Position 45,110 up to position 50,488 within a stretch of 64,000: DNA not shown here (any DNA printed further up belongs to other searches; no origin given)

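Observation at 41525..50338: Repeat-expanded VirB10 (1692 aa) plus a paralogous 1243-aa repeat-only partner inside a virB operon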

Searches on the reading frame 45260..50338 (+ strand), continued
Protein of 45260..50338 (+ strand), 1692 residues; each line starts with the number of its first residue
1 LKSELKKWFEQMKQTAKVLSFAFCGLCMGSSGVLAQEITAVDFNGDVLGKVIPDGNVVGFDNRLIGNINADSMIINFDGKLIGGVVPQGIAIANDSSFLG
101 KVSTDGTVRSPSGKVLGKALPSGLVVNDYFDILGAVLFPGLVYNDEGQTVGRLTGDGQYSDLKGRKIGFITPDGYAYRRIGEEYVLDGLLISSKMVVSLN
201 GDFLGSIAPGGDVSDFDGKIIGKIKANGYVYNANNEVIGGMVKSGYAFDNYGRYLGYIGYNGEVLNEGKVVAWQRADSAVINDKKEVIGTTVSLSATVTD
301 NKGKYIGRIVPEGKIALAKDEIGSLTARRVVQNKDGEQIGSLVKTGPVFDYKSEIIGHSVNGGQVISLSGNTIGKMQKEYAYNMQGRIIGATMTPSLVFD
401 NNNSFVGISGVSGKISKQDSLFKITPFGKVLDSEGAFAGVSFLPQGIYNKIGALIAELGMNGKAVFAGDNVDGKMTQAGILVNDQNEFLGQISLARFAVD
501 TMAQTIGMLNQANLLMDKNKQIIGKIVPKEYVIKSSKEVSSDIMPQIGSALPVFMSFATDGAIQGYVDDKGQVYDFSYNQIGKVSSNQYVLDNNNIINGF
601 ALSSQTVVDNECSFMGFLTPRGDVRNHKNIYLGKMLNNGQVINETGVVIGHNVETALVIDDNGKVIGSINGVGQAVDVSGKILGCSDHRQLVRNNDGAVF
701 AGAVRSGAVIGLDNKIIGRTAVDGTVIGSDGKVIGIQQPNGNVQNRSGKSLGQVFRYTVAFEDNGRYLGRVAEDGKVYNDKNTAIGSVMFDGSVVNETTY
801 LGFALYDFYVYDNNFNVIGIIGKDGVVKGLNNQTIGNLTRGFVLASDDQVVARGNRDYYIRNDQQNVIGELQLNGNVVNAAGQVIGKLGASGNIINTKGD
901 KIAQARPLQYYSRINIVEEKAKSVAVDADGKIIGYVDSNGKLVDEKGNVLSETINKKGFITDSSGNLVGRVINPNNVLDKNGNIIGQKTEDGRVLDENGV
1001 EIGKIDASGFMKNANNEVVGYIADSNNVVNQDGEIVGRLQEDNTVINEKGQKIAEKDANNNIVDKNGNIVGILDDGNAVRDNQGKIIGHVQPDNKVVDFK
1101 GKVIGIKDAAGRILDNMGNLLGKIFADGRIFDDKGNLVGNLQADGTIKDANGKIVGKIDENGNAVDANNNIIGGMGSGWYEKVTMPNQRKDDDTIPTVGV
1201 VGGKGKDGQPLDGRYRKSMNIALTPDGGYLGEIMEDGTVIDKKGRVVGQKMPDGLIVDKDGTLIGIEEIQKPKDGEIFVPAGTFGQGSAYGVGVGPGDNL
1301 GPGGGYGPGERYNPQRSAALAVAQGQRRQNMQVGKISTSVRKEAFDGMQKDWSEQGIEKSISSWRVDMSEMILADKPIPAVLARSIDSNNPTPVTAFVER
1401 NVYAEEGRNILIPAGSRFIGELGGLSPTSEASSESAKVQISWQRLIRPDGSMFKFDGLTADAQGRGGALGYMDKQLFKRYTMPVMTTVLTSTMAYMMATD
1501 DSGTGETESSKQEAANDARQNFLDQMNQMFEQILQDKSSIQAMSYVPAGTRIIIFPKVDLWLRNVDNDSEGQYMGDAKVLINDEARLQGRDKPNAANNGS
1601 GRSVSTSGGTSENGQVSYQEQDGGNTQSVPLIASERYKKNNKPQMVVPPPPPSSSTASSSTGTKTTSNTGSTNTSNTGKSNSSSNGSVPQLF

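Call 17: find_encoding_contigs(protein=P0025, flank=10000, max_places=2)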
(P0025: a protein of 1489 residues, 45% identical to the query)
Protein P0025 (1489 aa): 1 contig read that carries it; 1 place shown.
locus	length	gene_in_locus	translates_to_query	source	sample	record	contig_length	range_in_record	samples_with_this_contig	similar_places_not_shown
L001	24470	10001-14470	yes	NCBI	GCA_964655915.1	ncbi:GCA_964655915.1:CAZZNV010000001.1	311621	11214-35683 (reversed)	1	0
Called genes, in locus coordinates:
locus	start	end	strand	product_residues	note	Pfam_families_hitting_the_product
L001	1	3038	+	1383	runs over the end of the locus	-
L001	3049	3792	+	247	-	PF04335:VirB8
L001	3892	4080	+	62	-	-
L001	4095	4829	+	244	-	PF04335:VirB8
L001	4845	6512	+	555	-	PF03524:CagX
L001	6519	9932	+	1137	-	-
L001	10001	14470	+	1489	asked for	PF12396:DUF3659 (faint), PF21784:Bflower (faint), PF21785:Bflower_2, PF03743:TrbI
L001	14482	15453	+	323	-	PF00437:T2SSE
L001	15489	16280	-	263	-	-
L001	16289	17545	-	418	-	-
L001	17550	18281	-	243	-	-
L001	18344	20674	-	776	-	-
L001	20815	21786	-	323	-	PF01381:HTH_3, PF04545:Sigma70_r4 (faint), PF13443:HTH_26 (faint), PF13560:HTH_31, PF12844:HTH_19 (weak), PF13560:HTH_31, PF01381:HTH_3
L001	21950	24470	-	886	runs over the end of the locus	PF04610:TrbL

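Call 18: find_encoding_contigs(protein=P0001, flank=10000, max_places=2)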
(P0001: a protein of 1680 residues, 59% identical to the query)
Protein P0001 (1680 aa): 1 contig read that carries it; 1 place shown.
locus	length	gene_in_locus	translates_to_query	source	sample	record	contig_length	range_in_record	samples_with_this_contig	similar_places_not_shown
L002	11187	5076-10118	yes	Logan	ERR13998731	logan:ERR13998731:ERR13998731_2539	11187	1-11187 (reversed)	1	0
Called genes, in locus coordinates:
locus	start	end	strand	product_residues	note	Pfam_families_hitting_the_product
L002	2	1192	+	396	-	?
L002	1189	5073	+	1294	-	-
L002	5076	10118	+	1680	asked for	PF12396:DUF3659 (faint), PF21784:Bflower (faint), PF21785:Bflower_2, PF03743:TrbI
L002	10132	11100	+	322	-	PF00437:T2SSE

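Call 20: find_related_loci(query=A1, collection=genome_contigs, flank=10000)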
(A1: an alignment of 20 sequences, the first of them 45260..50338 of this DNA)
Query A1 (1692 aa) in genome_contigs; peptide patterns used: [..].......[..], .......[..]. (x = any residue, [..] = any of these).
271 stretches matched a pattern; 236 encode a relative of the query (tblastn E <= 1e-3); the best 80 are kept; 78 distinct loci.
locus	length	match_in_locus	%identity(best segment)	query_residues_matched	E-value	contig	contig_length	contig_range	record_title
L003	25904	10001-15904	72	7-1646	0e+0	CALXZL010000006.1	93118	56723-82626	MAG: uncultured Alphaproteobacteria bacterium isolate BRZ_FT__bin57 genome assembly, contig: BRZ_FT__NODE_410_length_931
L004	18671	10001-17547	57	12-1692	0e+0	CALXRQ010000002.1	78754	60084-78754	MAG: uncultured Alphaproteobacteria bacterium isolate BRZ_KF__bin25 genome assembly, contig: BRZ_KF__NODE_452_length_787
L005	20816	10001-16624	72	6-1692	0e+0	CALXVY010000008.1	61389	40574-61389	MAG: uncultured Alphaproteobacteria bacterium isolate BRZ_KI__bin16 genome assembly, contig: BRZ_KI__NODE_699_length_613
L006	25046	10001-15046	75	1-1692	0e+0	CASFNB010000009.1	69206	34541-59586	uncultured proteobacterium isolate A1_L3_371371_idba_bin.16 genome assembly, contig: A1_L3_371371_idba_bin.16.fa_scaffol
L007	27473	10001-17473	58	11-1658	0e+0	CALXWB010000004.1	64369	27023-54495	MAG: uncultured Alphaproteobacteria bacterium isolate BRZ_AT__bin33 genome assembly, contig: BRZ_AT__NODE_597_length_643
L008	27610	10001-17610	47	1-1656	0e+0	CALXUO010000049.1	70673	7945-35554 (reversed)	MAG: uncultured Alphaproteobacteria bacterium isolate E20__bin257 genome assembly, contig: E20__k127_2725545, whole geno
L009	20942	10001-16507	57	10-1648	0e+0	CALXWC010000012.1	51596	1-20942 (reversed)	MAG: uncultured Alphaproteobacteria bacterium isolate BRZ_QQ__bin19 genome assembly, contig: BRZ_QQ__NODE_656_length_515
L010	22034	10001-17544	58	14-1692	0e+0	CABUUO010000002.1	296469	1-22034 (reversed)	MAG TPA_asm: uncultured proteobacterium isolate MGYG-HGUT-04400 genome assembly, contig: GUT_GENOME272660_2, whole genom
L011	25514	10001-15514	71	1-1647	0e+0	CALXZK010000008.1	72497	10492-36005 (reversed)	MAG: uncultured Alphaproteobacteria bacterium isolate BRZ_QR__bin60 genome assembly, contig: BRZ_QR__NODE_234_length_724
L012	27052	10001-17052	43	5-1591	0e+0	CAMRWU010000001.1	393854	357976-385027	MAG TPA_asm: uncultured proteobacterium isolate SRR13573577_bin.13_metawrap_v1.3_MAG genome assembly, contig: NODE.1_len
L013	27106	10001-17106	44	12-1587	0e+0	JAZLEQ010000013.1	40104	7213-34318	MAG: Alphaproteobacteria bacterium isolate T1900045013_TC20190006.MAGScoT_cleanbin_000005 SGB_4386_k141_2628226, whole g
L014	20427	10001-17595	42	4-1692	0e+0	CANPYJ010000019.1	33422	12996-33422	MAG: uncultured Alphaproteobacteria bacterium isolate Lapin-004__bin38 genome assembly, contig: Lapin-004__NODE_1530_len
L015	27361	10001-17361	42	2-1659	0e+0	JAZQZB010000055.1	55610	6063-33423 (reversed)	MAG: Alphaproteobacteria bacterium isolate T1900045158_TC20190152.MAGScoT_cleanbin_000010 SGB_5000_k141_2342367, whole g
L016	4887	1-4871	42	11-1692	0e+0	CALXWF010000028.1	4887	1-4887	MAG: uncultured Alphaproteobacteria bacterium isolate E19__bin150 genome assembly, contig: E19__k127_10097168, whole gen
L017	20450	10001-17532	44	4-1632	0e+0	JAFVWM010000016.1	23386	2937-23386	MAG: Alphaproteobacteria bacterium isolate RGIG5458 Sheep_Colon-5__c157016, whole genome shotgun sequence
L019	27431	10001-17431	41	1-1692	0e+0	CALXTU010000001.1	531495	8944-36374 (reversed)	MAG: uncultured Alphaproteobacteria bacterium isolate BRZ_PK__bin103 genome assembly, contig: BRZ_PK__NODE_2_length_5314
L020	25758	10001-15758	46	1-1692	0e+0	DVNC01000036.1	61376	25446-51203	MAG TPA_asm: Candidatus Scatocola faecipullorum isolate ChiW3-316 ChiW3__C90362_L61376_SRR5506726, whole genome shotgun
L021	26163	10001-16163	45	1-1692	0e+0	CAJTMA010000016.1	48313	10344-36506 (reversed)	MAG TPA_asm: uncultured Alphaproteobacteria bacterium isolate MGBC104355 genome assembly, contig: MGBC104355.16, whole g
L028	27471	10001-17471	44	1-1692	0e+0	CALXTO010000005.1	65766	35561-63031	MAG: uncultured Alphaproteobacteria bacterium isolate BRZ_CT__bin33 genome assembly, contig: BRZ_CT__NODE_722_length_657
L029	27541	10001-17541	44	4-1692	0e+0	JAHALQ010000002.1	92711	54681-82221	MAG: Proteobacteria bacterium isolate L3_072_000M1_dasL3_072_000M1_concoct_80 L3_072_000M1_scaffold_121, whole genome sh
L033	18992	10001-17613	43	1-1692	0e+0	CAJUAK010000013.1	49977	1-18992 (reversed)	MAG TPA_asm: uncultured Alphaproteobacteria bacterium isolate MGBC118957 genome assembly, contig: MGBC118957.13, whole g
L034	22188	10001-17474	42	13-1692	0e+0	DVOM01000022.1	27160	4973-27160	MAG TPA_asm: Candidatus Scatocola faecigallinarum isolate 2846 CHK22__C134548_L27160_ERR2241687, whole genome shotgun se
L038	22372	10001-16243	39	5-1692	0e+0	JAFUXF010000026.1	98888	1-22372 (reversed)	MAG: Alphaproteobacteria bacterium isolate RGIG4908 Roe_deer_Rumen-2__c3950, whole genome shotgun sequence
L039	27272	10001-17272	42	5-1692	0e+0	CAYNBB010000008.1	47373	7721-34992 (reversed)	MAG TPA_asm: uncultured Azospirillaceae bacterium isolate SRP225648_co1_885 genome assembly, contig: NODE_1333_length_47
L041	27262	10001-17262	42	4-1692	0e+0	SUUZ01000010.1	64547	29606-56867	MAG: Alphaproteobacteria bacterium isolate SIG59 NODE_10816_length_64547_cov_19.796911, whole genome shotgun sequence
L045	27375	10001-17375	42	1-1692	0e+0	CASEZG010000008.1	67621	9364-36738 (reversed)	uncultured proteobacterium isolate O35_L1_319319_idba_bin.187 genome assembly, contig: O35_L1_319319_idba_bin.187.fa_sca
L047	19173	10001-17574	42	1-1692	0e+0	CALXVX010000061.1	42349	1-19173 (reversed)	MAG: uncultured Alphaproteobacteria bacterium isolate E21__bin46 genome assembly, contig: E21__k127_2757639, whole genom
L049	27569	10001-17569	41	9-1692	0e+0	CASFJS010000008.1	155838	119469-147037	uncultured proteobacterium isolate B35_L4_330330_idba_bin.27 genome assembly, contig: B35_L4_330330_idba_bin.27.fa_scaff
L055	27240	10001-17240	44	11-1692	0e+0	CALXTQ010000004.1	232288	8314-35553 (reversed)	MAG: uncultured Alphaproteobacteria bacterium isolate E07__bin220 genome assembly, contig: E07__k127_3136062, whole geno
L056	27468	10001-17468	42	1-1692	0e+0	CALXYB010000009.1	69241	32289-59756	MAG: uncultured Alphaproteobacteria bacterium isolate BRZ_DL__bin79 genome assembly, contig: BRZ_DL__NODE_646_length_692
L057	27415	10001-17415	42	4-1692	0e+0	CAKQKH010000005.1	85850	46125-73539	MAG: uncultured Alphaproteobacteria bacterium isolate REFINED_METABAT215_TOP10_CONTIGS_1500_ASSEMBLY_K77_MERGED__Hadza_M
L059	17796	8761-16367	41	1-1692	0e+0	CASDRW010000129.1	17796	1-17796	uncultured proteobacterium isolate SI.B40.metabat-bins.148 genome assembly, contig: SI.B40.metabat-bins.148.fa_k141_3973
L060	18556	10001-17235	40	7-1692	0e+0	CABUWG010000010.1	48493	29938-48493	MAG TPA_asm: uncultured proteobacterium isolate MGYG-HGUT-04444 genome assembly, contig: GUT_GENOME274919_10, whole geno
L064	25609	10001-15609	41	1-1692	0e+0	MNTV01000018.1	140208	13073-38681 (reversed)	MAG: Azospirillum sp. 51_20 Ley3_66761_scaffold_175, whole genome shotgun sequence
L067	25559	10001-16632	42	1-1692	0e+0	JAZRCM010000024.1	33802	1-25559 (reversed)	MAG: Alphaproteobacteria bacterium isolate T1900045514_YK20190208.MAGScoT_cleanbin_000005 SGB_7587_k141_2675617, whole g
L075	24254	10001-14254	41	26-1692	0e+0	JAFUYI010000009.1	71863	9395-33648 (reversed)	MAG: Alphaproteobacteria bacterium isolate RGIG4937 Roe_deer_Rumen-3__c1872, whole genome shotgun sequence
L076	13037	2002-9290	41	12-1692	0e+0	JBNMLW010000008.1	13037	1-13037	MAG: Alphaproteobacteria bacterium isolate CM_BacCAZ1100.7 k141_134697_length_13037_cov_10.0000, whole genome shotgun se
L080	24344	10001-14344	41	14-1692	0e+0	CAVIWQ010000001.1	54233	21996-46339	Bacteroidaceae bacterium isolate G02630-L1_cleanbin_000010 genome assembly, contig: Spades_G02630-L1_contig_232, whole g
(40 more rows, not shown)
